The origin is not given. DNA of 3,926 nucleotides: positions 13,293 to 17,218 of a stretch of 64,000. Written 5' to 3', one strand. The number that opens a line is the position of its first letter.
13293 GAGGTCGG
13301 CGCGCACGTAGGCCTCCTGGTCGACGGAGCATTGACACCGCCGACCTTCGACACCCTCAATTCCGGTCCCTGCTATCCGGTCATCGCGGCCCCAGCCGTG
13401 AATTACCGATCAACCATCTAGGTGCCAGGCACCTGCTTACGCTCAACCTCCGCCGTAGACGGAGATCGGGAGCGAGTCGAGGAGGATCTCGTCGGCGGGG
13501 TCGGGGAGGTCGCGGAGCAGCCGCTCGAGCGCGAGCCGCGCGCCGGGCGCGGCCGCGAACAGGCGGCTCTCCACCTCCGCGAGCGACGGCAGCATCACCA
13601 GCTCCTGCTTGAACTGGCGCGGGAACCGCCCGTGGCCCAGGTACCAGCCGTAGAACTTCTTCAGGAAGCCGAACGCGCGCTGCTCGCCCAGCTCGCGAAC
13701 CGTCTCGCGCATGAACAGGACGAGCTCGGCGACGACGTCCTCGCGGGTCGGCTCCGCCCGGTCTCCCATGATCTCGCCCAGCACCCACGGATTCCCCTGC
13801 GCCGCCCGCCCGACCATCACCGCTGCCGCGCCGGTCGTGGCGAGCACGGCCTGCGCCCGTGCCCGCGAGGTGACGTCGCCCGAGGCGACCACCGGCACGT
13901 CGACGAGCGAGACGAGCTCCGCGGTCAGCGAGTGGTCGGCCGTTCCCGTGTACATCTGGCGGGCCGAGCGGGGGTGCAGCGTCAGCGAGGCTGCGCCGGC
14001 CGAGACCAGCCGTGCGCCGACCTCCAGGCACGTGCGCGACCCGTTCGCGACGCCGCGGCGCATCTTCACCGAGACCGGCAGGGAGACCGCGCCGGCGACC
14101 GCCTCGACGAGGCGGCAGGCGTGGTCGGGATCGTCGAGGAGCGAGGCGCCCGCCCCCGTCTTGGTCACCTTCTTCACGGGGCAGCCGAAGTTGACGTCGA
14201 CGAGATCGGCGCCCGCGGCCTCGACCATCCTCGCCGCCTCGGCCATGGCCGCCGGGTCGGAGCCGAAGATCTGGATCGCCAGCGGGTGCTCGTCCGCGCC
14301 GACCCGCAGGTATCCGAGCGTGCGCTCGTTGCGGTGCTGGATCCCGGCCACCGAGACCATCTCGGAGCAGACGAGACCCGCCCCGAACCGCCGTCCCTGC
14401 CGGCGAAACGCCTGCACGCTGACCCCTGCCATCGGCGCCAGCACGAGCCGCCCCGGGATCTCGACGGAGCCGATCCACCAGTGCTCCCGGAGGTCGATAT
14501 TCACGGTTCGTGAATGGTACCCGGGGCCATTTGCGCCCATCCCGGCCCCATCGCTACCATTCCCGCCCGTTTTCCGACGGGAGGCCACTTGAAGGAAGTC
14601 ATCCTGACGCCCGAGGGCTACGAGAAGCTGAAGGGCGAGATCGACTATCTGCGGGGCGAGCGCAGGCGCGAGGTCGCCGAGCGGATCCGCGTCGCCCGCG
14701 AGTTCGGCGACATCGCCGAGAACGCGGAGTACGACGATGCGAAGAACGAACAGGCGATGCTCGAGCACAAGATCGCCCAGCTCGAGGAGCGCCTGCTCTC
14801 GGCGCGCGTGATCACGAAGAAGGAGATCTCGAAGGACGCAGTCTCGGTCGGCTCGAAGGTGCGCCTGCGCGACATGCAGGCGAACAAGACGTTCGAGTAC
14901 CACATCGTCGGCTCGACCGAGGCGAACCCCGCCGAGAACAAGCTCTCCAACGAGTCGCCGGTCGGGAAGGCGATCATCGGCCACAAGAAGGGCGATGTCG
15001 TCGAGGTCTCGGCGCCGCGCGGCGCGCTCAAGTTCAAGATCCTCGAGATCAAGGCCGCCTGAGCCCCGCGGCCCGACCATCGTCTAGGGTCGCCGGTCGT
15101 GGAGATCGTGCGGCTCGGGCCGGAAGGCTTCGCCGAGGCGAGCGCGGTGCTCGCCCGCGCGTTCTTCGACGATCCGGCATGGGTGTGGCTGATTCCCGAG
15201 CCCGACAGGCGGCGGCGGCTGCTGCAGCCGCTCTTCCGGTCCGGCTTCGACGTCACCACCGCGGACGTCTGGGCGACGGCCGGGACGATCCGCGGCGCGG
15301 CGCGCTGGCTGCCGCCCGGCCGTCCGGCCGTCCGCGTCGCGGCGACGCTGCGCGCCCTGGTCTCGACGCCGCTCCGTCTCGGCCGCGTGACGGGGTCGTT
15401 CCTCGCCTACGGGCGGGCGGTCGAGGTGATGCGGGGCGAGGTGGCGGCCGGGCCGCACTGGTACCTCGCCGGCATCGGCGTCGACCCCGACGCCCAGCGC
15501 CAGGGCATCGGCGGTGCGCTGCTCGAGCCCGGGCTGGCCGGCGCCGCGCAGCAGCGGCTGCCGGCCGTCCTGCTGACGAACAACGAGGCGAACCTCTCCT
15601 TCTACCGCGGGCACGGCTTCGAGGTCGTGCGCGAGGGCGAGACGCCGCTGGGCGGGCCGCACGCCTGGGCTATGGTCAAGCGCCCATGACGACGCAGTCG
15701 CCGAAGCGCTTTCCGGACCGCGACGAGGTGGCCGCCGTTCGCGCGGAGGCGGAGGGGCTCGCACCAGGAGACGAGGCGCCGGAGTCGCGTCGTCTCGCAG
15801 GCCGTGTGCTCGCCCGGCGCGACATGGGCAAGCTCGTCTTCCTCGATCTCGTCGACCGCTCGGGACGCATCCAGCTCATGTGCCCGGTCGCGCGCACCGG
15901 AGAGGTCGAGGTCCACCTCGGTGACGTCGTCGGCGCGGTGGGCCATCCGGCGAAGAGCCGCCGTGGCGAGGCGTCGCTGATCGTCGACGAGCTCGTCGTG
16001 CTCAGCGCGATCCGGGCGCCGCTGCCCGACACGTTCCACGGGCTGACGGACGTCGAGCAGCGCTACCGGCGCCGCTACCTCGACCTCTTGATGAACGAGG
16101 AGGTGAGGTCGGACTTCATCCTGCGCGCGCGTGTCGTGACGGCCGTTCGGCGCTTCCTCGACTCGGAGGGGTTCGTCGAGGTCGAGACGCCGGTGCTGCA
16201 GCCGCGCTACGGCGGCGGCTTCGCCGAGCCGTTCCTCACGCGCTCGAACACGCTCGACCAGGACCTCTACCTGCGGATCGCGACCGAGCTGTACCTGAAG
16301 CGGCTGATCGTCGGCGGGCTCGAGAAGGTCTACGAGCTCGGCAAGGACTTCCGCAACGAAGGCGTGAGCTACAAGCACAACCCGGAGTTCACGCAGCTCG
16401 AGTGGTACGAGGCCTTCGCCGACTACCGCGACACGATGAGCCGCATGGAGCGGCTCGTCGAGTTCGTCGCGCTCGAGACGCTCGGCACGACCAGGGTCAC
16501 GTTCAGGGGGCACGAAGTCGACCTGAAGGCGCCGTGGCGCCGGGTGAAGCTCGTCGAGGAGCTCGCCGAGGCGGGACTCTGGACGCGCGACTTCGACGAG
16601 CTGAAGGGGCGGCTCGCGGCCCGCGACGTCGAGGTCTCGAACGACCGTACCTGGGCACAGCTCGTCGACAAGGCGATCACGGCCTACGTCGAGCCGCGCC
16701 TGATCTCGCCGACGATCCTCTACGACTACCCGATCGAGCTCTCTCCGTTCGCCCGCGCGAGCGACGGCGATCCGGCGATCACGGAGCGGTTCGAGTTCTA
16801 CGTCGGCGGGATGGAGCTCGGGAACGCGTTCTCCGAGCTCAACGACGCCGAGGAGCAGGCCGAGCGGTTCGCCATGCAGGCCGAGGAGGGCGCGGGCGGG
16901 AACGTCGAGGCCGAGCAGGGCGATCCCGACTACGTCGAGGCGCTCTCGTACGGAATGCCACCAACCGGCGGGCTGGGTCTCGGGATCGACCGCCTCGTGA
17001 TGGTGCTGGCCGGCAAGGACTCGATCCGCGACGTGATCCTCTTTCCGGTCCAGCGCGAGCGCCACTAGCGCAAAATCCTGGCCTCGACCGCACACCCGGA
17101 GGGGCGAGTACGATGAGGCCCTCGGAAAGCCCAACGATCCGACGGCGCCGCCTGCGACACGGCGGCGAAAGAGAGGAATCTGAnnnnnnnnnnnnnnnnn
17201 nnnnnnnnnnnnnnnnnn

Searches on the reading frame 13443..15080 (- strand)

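Call 14: search_protein_families(library=pfam, proteins=[window:13443-15080:-], max_evalue=0.0001)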
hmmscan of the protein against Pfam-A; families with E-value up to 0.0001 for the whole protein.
window:13443-15080:- (545 aa): 1 family
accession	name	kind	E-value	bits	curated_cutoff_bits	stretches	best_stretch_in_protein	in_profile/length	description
PF01207.24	Dus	-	5.1e-72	243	20.4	1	214-495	2-290/311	Dihydrouridine synthase (Dus)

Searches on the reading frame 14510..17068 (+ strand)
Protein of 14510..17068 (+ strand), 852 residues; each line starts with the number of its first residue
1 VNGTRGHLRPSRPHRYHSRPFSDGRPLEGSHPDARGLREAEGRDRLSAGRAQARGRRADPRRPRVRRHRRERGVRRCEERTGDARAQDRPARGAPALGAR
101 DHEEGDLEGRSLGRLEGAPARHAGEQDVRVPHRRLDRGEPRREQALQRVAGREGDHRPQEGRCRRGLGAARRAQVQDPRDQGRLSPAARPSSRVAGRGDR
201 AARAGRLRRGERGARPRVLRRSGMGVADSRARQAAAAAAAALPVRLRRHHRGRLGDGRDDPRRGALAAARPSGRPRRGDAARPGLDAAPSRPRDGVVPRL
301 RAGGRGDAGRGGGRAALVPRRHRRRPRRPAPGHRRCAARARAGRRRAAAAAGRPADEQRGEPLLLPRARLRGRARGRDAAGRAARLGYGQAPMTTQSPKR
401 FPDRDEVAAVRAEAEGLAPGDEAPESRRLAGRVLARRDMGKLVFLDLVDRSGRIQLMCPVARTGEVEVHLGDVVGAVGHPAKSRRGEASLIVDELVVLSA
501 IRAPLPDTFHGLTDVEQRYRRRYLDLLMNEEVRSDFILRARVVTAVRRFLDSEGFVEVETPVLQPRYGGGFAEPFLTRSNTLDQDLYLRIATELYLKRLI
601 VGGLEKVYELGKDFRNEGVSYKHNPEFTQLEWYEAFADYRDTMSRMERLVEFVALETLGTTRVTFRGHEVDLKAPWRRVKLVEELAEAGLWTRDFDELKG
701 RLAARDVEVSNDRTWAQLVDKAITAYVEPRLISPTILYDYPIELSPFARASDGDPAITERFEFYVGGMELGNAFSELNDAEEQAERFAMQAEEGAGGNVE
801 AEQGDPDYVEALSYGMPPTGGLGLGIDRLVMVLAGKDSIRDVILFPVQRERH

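Call 14: search_protein_families(library=pfam, proteins=[window:14510-17068:+], max_evalue=0.0001)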
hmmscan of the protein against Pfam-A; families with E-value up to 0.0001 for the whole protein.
window:14510-17068:+ (852 aa): 2 families
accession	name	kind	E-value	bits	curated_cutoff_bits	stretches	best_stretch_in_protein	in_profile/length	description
PF00152.25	tRNA-synt_2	-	4.2e-84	282.7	25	1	515-848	2-307/308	tRNA synthetases class II (D, K and N)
PF01336.31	tRNA_anti-codon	-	2.3e-11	43.9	27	1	429-498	3-75/75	OB-fold nucleic acid binding domain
